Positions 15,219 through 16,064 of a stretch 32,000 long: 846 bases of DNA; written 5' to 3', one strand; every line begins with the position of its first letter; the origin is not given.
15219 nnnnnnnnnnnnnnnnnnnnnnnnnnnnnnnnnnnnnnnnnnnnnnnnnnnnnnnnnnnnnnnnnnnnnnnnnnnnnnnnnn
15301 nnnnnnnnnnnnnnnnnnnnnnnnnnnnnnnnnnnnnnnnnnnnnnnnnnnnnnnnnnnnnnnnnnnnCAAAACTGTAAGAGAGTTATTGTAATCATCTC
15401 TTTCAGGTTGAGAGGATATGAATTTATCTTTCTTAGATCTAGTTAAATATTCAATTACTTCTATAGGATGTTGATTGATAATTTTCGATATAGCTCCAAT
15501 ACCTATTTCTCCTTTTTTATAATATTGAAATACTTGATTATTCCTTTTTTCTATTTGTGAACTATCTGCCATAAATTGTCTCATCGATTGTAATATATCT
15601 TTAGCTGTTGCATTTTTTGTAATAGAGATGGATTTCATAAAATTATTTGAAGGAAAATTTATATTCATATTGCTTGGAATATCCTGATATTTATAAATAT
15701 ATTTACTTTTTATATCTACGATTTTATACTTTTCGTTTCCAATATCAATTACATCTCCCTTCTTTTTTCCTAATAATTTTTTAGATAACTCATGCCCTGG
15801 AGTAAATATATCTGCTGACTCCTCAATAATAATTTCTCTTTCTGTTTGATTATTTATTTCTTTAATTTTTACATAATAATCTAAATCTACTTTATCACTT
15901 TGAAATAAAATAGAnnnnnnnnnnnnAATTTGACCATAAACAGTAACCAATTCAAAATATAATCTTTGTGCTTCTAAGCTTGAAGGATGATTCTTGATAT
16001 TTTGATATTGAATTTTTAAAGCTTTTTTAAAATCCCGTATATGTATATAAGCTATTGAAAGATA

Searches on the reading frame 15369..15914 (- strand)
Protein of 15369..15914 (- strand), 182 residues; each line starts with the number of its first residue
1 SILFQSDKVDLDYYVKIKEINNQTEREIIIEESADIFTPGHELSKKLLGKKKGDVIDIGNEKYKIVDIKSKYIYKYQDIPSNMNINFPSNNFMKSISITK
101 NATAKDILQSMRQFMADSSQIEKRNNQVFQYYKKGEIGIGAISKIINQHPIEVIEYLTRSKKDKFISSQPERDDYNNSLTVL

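Call 84: search_protein_families(library=pfam, proteins=[window:15369-15914:-], max_evalue=10)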
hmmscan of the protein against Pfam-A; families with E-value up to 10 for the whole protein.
seq(182 aa): 3 families
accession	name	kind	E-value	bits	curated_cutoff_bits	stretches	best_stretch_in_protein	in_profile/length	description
PF14527.11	LAGLIDADG_WhiA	-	0.012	16.2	23.2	1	85-146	15-74/93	WhiA LAGLIDADG-like domain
PF01272.25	GreA_GreB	-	0.073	13.5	26.9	1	6-69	3-76/77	Transcription elongation factor, GreA/GreB, C-term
PF03683.19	UPF0175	-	0.12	12.5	27.9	1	106-160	4-57/75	Uncharacterised protein family (UPF0175)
